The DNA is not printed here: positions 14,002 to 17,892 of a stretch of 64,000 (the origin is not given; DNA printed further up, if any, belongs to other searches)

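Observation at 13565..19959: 1936-aa zinc-ribbon / coiled-coil / roughly 45-50-TM protein translationally coupled to a 195-aa anchored partner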

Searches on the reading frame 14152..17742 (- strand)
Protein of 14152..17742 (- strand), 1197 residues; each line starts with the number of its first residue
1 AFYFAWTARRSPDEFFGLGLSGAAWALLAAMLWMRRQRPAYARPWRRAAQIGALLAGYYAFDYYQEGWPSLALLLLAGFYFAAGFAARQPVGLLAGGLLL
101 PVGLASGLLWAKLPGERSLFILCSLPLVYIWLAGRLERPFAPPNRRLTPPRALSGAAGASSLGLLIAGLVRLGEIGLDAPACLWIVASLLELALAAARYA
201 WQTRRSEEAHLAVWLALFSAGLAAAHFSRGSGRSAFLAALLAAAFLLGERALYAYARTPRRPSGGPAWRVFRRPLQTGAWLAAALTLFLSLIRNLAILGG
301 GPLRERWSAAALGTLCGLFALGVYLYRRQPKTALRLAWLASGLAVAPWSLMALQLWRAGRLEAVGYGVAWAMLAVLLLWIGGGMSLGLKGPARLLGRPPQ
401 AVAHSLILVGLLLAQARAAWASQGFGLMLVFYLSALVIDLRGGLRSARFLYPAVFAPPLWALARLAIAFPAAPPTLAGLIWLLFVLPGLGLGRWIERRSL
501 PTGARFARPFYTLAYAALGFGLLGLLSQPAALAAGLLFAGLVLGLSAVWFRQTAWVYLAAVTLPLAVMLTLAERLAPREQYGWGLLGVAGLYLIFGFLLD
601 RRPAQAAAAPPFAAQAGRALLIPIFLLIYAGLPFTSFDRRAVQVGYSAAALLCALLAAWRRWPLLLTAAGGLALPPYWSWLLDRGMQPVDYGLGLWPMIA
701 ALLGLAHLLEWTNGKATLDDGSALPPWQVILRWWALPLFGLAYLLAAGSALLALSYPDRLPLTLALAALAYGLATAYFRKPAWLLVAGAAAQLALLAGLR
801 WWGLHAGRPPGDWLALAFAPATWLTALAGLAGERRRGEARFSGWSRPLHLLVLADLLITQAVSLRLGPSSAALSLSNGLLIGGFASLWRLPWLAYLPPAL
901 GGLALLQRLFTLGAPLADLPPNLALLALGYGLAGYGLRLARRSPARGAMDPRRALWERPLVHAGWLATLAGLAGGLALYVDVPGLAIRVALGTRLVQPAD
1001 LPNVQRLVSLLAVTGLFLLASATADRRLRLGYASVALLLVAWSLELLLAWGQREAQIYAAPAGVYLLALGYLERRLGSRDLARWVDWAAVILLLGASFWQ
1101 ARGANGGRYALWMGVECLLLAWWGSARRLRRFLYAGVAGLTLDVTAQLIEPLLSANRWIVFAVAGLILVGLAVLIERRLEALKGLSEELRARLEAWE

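Call 52: predict_structure(alignment_id=A4)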
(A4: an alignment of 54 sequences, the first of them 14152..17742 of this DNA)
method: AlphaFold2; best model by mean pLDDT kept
length: 1197 residues; sequences in the alignment: 54
mean_pLDDT: 85.8   pTM: 0.58
mean pLDDT of the five models: 85.8, 85.3, 82.4, 82.1, 81.0
residues with pLDDT >= 90: 564; 70-90: 516; 50-70: 92; < 50: 25
segments of 3 or more residues with pLDDT < 50: 603-609, 1181-1186, 1188-1197
pLDDT, mean of each block of 10 residues (from residue 1): 64 81 91 86 88 87 75 91 85 86 88 87 89 74 55 72 79 78 91 92 91 93 86 92 93 89 87 94 94 89 92 94 90 94 94 85 85 95 91 92 93 87 92 93 87 92 89 89 92 85 86 92 90 91 87 84 89 88 91 86 50 76 90 90 92 91 89 93 93 95 92 74 73 88 95 95 97 91 94 96 90 93 96 89 90 96 91 96 94 95 95 92 95 93 77 93 95 82 65 65 87 92 86 84 79 73 81 80 82 82 78 87 83 84 75 58 66 60 47 40
secondary structure, 60 per line:
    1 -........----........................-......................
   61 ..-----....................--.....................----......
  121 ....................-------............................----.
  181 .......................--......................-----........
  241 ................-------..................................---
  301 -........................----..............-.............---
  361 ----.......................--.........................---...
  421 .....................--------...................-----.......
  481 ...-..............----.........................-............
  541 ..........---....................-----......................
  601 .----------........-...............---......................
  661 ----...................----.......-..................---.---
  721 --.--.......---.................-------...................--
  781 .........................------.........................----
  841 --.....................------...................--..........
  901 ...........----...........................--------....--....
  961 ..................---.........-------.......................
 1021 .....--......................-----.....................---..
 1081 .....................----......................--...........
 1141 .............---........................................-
elements in order (helices of 4 or more, strands of 3 or more residues): H2-9 H14-37 H39-62 H68-87 H90-110 H115-140 H148-175 H180-203 H206-227 H233-256 H264-297 H302-325 H330-343 H345-357 H365-387 H390-414 H418-441 H450-468 H474-483 H485-498 H503-527 H529-550 H554-573 H579-601 H612-619 H621-635 H639-660 H665-683 H688-694 H696-713 H726-732 H736-752 H760-778 H781-805 H812-836 H843-863 H870-888 H891-911 H916-942 H951-954 H957-978 H982-990 H998-1025 H1028-1049 H1055-1075 H1079-1101 H1106-1127 H1130-1153 H1157-1196

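Call 55: fold_search(model_id=the predicted structure, library=pdb)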
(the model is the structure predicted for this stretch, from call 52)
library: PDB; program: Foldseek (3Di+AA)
matches with E <= 10: 386; with E <= 0.001: 0
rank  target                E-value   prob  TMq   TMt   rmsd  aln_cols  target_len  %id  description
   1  7dkh_I                1.7e-03  0.94  0.10  0.11  38.8      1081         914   11  Crystal structure of the Ctr9/Paf1/Cdc73/Rtf1 quaternary complex (released 2021-11-24)
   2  6af0_A                2.1e-03  0.96  0.11  0.13  35.7      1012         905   12  Structure of Ctr9, Paf1 and Cdc73 ternary complex from Myceliophthora thermophila (released 2018-09-19)
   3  7dkh_A                2.3e-03  0.87  0.08  0.10  39.6      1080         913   11  Crystal structure of the Ctr9/Paf1/Cdc73/Rtf1 quaternary complex (released 2021-11-24)
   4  8j8p_C                9.4e-03  0.77  0.08  0.10  34.3       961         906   11  Structure of the four-component Paf1 complex from Saccharomyces eubayanus (released 2023-05-24)
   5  7sqc_R0               2.1e-02  0.82  0.14  0.10  48.5      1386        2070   15  Ciliary C1 central pair apparatus isolated from Chlamydomonas reinhardtii (released 2022-04-13)
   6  8bbg_D                2.2e-02  0.41  0.09  0.09  36.7      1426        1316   12  Structure of the IFT-A complex; anterograde IFT-A train model (released 2022-12-21)
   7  7sqc_R1               4.1e-02  0.44  0.11  0.08  53.2      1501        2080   14  Ciliary C1 central pair apparatus isolated from Chlamydomonas reinhardtii (released 2022-04-13)
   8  7pks_h                4.6e-02  0.66  0.11  0.13  28.1       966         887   11  Structural basis of Integrator-mediated transcription regulation (released 2021-12-08)
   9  7n6g_1N               4.6e-02  0.51  0.12  0.09  48.8      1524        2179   14  C1 of central pair (released 2022-05-18)
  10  7n6g_1O               4.6e-02  0.47  0.12  0.06  51.9      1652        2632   14  C1 of central pair (released 2022-05-18)
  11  7zbz_D                4.9e-02  0.72  0.16  0.17  28.0      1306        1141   12  CAND1 delhairpin-SCF-SKP2 CAND1 partly engaged SCF partly rocked (released 2023-04-19)
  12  9eof_F                4.9e-02  0.47  0.10  0.12  28.2       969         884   12  Structure of the human INTS5/8/10/15 subcomplex (released 2024-06-12)
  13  7unk_A                6.3e-02  0.41  0.11  0.12  40.2      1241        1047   13  Structure of Importin-4 bound to the H3-H4-ASF1 histone-histone chaperone complex (released 2022-09-21)
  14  7wkk_B                9.8e-02  0.60  0.15  0.13  49.7      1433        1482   11  Cryo-EM structure of the IR subunit from X. laevis NPC (released 2022-03-30)
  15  9caf_D                1.1e-01  0.47  0.14  0.07  41.4      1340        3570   11  Cryo-EM structure of the reconstituted TRRAP lobe of the human TIP60 complex (composite structure) (released 2025-06-18)
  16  7rdr_A                1.1e-01  1.00  0.18  0.38  13.5       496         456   12  Circular tandem repeat protein with novel repeat topology and enhanced subunit contact surfaces (released 2021-09-01)
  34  5di9_C                3.5e-01  0.82  0.24  0.28  18.4      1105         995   12  Crystal Structure of hRio2 NES Reverse Mutant Peptide in complex with CRM1-Ran-RanBP1 (released 2015-09-16)
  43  6xr1                  5.0e-01  0.54  0.11  0.21  29.3       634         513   13  Computationally designed right-handed alpha/alpha single-chain toroid with 9 repeats (released 2021-07-14)
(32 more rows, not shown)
